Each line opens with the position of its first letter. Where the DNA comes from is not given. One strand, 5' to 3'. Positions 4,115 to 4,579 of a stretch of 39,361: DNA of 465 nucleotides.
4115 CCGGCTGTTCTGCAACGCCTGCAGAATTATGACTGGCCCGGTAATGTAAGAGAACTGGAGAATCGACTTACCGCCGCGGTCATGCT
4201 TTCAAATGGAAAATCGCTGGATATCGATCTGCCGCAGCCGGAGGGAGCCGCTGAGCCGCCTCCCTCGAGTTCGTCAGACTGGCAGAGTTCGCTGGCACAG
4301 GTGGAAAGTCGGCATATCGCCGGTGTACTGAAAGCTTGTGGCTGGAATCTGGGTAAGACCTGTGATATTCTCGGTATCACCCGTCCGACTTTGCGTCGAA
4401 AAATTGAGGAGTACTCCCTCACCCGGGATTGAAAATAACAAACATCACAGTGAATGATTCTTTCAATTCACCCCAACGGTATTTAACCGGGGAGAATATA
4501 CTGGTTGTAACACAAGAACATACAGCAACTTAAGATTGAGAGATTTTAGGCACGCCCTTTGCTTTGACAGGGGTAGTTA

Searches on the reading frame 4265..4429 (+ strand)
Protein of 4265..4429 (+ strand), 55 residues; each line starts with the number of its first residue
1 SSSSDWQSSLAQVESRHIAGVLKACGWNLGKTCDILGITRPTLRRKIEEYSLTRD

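Call 59: search_solved_structures(query=window:4265-4429:+, max_evalue=1, show_alignments=3)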
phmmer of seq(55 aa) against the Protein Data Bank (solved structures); distinct sequences matched with E-value up to 1: 20.
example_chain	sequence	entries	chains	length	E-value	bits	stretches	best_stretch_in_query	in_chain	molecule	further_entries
4l5e_A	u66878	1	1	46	0.004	20.3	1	9-51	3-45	Transcriptional regulator (NtrC family)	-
6m10_A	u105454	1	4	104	0.011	18.9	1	9-52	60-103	Putative Fis-like DNA-binding protein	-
4l4u_A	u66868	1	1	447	0.036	17.3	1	8-52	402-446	Transcriptional regulator (NtrC family)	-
1etx_A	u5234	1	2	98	0.14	15.5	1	7-52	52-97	FACTOR FOR INVERSION STIMULATION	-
1fip_A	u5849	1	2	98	0.15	15.5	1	7-52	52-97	FACTOR FOR INVERSION STIMULATION (FIS)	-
1f36_A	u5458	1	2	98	0.19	15.1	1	7-52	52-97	FIS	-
1ety_A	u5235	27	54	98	0.2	15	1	7-52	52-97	FACTOR FOR INVERSION STIMULATION | FACTOR FOR INVERSION STIMULATION (FIS) | DNA-binding protein fis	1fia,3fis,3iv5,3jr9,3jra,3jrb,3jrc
1etq_A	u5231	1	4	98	0.27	14.6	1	8-52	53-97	FACTOR FOR INVERSION STIMULATION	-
1etv_A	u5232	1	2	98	0.28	14.6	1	7-52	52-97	FACTOR FOR INVERSION STIMULATION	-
1eto_A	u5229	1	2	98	0.35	14.3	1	8-52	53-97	FACTOR FOR INVERSION STIMULATION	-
1etk_A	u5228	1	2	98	0.36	14.2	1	8-52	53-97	FACTOR FOR INVERSION STIMULATION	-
1etw_A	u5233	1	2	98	0.39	14.1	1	8-52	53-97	FACTOR FOR INVERSION STIMULATION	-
4rc5_A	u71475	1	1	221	0.43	14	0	8-45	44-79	Aldehyde decarbonylase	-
4rc6_B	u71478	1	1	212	0.43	14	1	8-45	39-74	Aldehyde decarbonylase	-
4rc5_B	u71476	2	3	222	0.44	14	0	8-45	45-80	Aldehyde decarbonylase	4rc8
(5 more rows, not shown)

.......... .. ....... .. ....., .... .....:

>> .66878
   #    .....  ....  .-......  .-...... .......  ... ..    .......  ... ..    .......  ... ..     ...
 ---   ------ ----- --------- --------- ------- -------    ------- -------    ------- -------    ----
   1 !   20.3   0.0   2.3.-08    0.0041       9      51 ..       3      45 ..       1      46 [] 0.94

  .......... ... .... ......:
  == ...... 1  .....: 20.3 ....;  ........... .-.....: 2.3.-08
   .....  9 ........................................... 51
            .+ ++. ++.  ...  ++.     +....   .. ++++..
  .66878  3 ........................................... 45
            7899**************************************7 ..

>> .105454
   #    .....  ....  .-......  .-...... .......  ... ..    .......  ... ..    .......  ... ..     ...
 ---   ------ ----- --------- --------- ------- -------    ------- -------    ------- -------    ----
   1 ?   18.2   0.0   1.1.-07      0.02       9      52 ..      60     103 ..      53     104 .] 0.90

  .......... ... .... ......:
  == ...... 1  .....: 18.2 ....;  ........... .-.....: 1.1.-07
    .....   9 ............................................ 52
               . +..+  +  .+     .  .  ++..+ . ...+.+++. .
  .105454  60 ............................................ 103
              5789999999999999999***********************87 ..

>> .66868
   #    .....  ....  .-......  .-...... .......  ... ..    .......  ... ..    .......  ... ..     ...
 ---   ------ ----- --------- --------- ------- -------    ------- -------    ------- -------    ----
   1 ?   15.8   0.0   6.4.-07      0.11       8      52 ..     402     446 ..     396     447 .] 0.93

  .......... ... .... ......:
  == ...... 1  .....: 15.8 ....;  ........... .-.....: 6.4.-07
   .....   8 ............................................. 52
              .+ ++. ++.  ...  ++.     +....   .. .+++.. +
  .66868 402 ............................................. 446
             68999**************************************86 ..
